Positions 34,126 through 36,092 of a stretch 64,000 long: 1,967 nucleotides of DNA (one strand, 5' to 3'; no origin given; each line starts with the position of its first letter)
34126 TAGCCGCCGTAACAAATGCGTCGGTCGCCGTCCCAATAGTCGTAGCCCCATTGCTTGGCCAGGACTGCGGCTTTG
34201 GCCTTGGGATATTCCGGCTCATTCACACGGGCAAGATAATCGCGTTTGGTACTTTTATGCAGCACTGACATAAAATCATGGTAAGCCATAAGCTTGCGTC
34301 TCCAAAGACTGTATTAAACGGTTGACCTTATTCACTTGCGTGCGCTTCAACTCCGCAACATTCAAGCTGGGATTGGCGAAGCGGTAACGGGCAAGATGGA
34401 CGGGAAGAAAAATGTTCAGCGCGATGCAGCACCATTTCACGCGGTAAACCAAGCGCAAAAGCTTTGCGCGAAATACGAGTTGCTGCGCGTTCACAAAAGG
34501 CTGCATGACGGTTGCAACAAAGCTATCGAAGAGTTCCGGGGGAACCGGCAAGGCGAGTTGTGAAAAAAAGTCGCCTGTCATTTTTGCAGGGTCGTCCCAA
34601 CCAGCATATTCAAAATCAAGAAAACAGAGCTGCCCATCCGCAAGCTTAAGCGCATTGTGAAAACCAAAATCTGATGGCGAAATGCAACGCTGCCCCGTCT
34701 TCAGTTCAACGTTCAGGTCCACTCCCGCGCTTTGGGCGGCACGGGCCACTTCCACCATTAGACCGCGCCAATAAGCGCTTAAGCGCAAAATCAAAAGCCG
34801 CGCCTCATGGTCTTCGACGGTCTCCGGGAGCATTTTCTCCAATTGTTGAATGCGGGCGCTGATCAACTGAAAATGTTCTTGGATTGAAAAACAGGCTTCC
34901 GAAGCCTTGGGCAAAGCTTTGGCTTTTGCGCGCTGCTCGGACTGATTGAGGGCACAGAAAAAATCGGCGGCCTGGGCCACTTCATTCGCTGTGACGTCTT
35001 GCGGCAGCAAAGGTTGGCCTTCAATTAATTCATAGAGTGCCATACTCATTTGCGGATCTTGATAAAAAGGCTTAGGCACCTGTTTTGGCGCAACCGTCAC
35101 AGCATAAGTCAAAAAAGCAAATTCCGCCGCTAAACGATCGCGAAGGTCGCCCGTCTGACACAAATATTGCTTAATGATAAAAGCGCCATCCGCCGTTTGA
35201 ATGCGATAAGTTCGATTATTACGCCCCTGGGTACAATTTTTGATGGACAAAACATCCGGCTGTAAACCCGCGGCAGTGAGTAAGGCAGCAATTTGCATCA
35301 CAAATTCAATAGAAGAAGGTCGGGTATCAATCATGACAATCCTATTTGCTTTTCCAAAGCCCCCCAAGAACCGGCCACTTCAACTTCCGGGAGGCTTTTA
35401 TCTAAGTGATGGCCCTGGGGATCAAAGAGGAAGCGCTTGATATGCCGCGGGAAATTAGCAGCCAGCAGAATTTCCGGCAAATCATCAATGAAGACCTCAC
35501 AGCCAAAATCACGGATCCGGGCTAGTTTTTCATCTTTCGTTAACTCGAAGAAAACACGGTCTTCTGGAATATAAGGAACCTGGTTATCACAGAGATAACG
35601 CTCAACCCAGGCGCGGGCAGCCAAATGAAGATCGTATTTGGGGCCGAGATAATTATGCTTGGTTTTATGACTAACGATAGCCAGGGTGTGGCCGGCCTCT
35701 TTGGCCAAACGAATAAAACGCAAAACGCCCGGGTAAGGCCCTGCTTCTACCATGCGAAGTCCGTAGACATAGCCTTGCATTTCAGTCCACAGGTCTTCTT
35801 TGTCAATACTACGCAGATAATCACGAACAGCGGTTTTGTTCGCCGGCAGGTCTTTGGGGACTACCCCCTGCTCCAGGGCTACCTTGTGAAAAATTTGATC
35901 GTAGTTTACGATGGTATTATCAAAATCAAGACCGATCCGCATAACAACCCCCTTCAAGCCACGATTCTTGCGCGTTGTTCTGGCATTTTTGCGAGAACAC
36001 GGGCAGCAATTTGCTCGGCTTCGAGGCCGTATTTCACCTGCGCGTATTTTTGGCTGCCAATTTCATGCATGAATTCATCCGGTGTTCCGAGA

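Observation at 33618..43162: Eleven-gene operon joining an ADP/CDP-heptose-like line to a split transketolase, a ChoK-fold kinase, a HAD phosphatase and a methyltransferase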

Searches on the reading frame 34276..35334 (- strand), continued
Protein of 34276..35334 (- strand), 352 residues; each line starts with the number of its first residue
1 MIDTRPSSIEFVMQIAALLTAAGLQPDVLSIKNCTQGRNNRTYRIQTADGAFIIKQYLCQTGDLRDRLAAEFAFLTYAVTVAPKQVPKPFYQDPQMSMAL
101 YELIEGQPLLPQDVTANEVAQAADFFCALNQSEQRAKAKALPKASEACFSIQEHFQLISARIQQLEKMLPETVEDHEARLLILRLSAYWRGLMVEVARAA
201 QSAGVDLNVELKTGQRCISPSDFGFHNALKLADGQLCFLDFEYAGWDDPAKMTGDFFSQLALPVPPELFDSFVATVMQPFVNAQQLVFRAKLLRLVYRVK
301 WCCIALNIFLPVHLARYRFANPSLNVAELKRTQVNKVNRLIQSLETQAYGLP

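Call 88: find_encoding_contigs(protein=P0272, flank=10000, max_places=1)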
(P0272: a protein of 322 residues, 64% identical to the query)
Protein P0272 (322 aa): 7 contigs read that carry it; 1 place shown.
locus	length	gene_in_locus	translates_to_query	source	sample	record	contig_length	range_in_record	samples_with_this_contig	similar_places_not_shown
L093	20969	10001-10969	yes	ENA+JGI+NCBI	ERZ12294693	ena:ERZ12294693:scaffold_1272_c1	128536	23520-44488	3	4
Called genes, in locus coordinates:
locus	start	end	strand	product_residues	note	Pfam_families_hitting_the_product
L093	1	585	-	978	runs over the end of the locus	PF09586:YfhO (faint)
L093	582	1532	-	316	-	PF00535:Glycos_transf_2, PF13641:Glyco_tranf_2_3 (weak)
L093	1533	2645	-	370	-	PF01041:DegT_DnrJ_EryC1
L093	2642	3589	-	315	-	PF25087:GMPPB_C (faint), PF00132:Hexapep, PF14602:Hexapep_2 (weak), PF05523:FdtA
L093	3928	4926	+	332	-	PF01073:3Beta_HSD, PF01370:Epimerase, PF04321:RmlD_sub_bind, PF05368:NmrA (weak), PF13460:NAD_binding_10, PF16363:GDP_Man_Dehyd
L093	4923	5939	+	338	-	PF01073:3Beta_HSD, PF01370:Epimerase, PF02719:Polysacc_synt_2 (faint), PF04321:RmlD_sub_bind (faint), PF07993:NAD_binding_4 (faint), PF16363:GDP_Man_Dehyd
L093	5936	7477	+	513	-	PF01467:CTP_transf_like, PF00294:PfkB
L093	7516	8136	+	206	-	-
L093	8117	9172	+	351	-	-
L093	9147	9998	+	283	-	PF13292:DXP_synthase_N (weak), PF00456:Transketolase_N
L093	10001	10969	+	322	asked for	PF02779:Transket_pyr, PF02780:Transketolase_C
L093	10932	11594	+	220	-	PF13489:Methyltransf_23, PF13847:Methyltransf_31, PF08241:Methyltransf_11, PF08242:Methyltransf_12, PF13649:Methyltransf_25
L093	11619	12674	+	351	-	PF08240:ADH_N, PF00107:ADH_zinc_N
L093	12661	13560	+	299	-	PF01073:3Beta_HSD (faint), PF01370:Epimerase, PF04321:RmlD_sub_bind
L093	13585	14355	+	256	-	PF00535:Glycos_transf_2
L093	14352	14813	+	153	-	PF04138:GtrA_DPMS_TM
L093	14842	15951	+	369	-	PF13489:Methyltransf_23, PF08241:Methyltransf_11, PF08242:Methyltransf_12, PF13649:Methyltransf_25 (weak), PF13847:Methyltransf_31 (faint)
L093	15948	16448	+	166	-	-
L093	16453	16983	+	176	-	-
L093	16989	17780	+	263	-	PF00657:Lipase_GDSL, PF13472:Lipase_GDSL_2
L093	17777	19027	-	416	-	PF01757:Acyl_transf_3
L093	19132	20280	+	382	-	PF13489:Methyltransf_23, PF13847:Methyltransf_31, PF08241:Methyltransf_11 (weak), PF08242:Methyltransf_12, PF13649:Methyltransf_25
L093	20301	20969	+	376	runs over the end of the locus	PF13439:Glyco_transf_4 (weak), PF20706:GT4-conflict, PF00534:Glycos_transf_1, PF13692:Glyco_trans_1_4, PF13524:Glyco_trans_1_2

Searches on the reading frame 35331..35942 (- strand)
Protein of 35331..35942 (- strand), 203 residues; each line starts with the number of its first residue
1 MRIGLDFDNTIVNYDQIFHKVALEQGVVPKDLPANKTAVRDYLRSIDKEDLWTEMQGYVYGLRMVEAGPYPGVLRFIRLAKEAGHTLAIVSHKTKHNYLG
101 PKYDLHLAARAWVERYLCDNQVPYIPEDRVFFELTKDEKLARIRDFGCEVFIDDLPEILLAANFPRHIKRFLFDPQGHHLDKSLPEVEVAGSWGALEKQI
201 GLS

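Call 5: search_protein_families(library=pfam, proteins=[window:35331-35942:-])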
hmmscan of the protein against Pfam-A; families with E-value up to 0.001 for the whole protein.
window:35331-35942:- (203 aa): 1 family
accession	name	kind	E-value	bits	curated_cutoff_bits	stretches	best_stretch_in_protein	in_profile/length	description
PF12710.13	HAD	-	0.00078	20.3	27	0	4-94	2-111/189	haloacid dehalogenase-like hydrolase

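Call 7: search_protein_families(library=ncbifam, proteins=[window:35331-35942:-], max_evalue=0.00001)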
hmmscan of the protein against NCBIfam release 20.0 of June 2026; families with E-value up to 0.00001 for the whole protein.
window:35331-35942:- (203 aa): 0 families

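Call 52: search_solved_structures(query=window:35331-35942:-, max_evalue=1)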
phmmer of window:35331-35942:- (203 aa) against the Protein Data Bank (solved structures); distinct sequences matched with E-value up to 1: 2.
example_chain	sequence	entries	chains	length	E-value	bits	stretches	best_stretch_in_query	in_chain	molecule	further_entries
9i1x_A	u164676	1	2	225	0.28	14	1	76-145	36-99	HTH-type transcriptional dual regulator CecR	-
2hi0_A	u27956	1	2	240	0.61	12.8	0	64-95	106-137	Putative phosphoglycolate phosphatase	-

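Call 67: predict_structure(alignment_id=A2)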
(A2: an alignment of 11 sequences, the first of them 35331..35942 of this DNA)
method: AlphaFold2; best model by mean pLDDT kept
length: 203 residues; sequences in the alignment: 11
mean_pLDDT: 90.2   pTM: 0.86
mean pLDDT of the five models: 90.2, 88.3, 88.2, 87.3, 80.4
residues with pLDDT >= 90: 140; 70-90: 51; 50-70: 12; < 50: 0
segments of 3 or more residues with pLDDT < 50: none
pLDDT, mean of each block of 10 residues (from residue 1): 95 92 95 92 94 88 90 94 96 69 82 89 90 92 96 94 94 87 84 94 85
secondary structure, 60 per line:
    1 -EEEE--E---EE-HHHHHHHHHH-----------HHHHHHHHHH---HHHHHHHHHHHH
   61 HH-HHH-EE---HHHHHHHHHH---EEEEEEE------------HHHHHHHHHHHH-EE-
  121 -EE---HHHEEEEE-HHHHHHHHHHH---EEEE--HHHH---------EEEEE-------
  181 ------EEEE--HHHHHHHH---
elements in order: E2-5 H15-24 H36-45 H49-62 H73-82 E86-92 H105-116 E130-134 H136-146 E150-153 H156-159 E169-173 E187-190 H193-200

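Call 70: fold_search(model_id=the predicted structure, library=pdb)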
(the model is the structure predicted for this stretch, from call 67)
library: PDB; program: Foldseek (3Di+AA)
matches with E <= 10: 1016; with E <= 0.001: 89
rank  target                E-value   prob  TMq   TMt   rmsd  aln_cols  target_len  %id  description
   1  2i7d_B                3.4e-06  1.00  0.69  0.72   3.9       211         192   18  Structure of Human cytosolic deoxyribonucleotidase in complex with deoxyuridine, AlF4 and Mg2+ (released 2007-10-30)
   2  3bwv_B                9.3e-06  1.00  0.65  0.77   4.1       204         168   14  Crystal structure of deoxyribonucleotidase-like protein (NP_764060.1) from Staphylococcus epidermidis ATCC 12228 at 1. (released 2008-01-22)
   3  2jao                  1.1e-05  1.00  0.66  0.68   4.2       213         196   16  Crystal structure of D12N variant of mouse cytosolic 5'(3')- deoxyribonucleotidase (cdN) in complex with deoxyguanosine  (released 2007-11-20)
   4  1q92                  1.7e-05  1.00  0.67  0.69   4.5       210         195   18  Crystal structure of human mitochondrial deoxyribonucleotidase in complex with the inhibitor PMcP-U (released 2004-04-20)
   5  2aut_D                2.0e-05  1.00  0.50  0.49   6.2       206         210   17  Crystal structure of Lys154Asn mutant of mature AphA of S. typhimurium (released 2006-09-05)
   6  2om6_A                2.2e-05  1.00  0.57  0.51   6.7       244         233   15  Hypothetical Protein (Probable Phosphoserine Phosph (PH0253) from Pyrococcus Horikoshii OT3 (released 2008-01-29)
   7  4eek                  2.4e-05  1.00  0.51  0.46   7.3       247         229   16  Crystal structure of HAD FAMILY HYDROLASE DR_1622 from Deinococcus radiodurans R1 (TARGET EFI-501256) With bound phospha (released 2012-04-18)
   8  2go7_B                4.4e-05  1.00  0.57  0.57   5.1       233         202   14  CRYSTAL STRUCTURE OF A HYDROLASE FROM HALOACID DEHALOGENASE-LIKE FAMILY (SP_2064) FROM STREPTOCOCCUS PNEUMONIAE TIGR4  (released 2006-05-23)
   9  4ygq                  4.4e-05  1.00  0.48  0.45   7.8       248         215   15  Crystal structure of HAD phosphatase from Thermococcus onnurineus (released 2015-04-22)
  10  2yy6_A                4.7e-05  1.00  0.59  0.58   4.8       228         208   16  Crystal Structure of the phosphoglycolate phosphatase from Aquifex aeolicus VF5 (released 2007-10-30)
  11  3i76_C                4.7e-05  1.00  0.49  0.44   8.8       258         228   13  The crystal structure of the orthorhombic form of the putative HAD-hydrolase YfnB from Bacillus subtilis bound to magn (released 2009-07-21)
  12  6g2m                  5.0e-05  1.00  0.68  0.69   4.2       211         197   18  Crystal structure of human mitochondrial 5'(3')-deoxyribonucleotidase in complex with the inhibitor PB-PAU (released 2018-07-11)
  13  3bwv_A                6.0e-05  1.00  0.62  0.74   4.8       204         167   15  Crystal structure of deoxyribonucleotidase-like protein (NP_764060.1) from Staphylococcus epidermidis ATCC 12228 at 1. (released 2008-01-22)
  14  3kzx                  6.0e-05  1.00  0.55  0.54   6.2       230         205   16  Crystal structure of a Had-superfamily hydrolase from Ehrlichia chaffeensis at 1.9A resolution (released 2009-12-22)
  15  6g2l                  6.8e-05  1.00  0.65  0.66   4.4       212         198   18  Crystal structure of human mitochondrial 5'(3')-deoxyribonucleotidase in complex with the inhibitor PB-PMTMU (released 2018-07-11)
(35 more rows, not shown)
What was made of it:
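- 35331..35942 (-): Capped HAD phosphatase, not GmhB-like. The best structural neighbours are 5'(3')-deoxyribonucleotidases at TM 0.65-0.69 (calls 67, 70).
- On ADP-heptose pathway (GmhA-HldE-GmhB-HldD): The operon's HAD resembles capped deoxyribonucleotidases (call 70).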
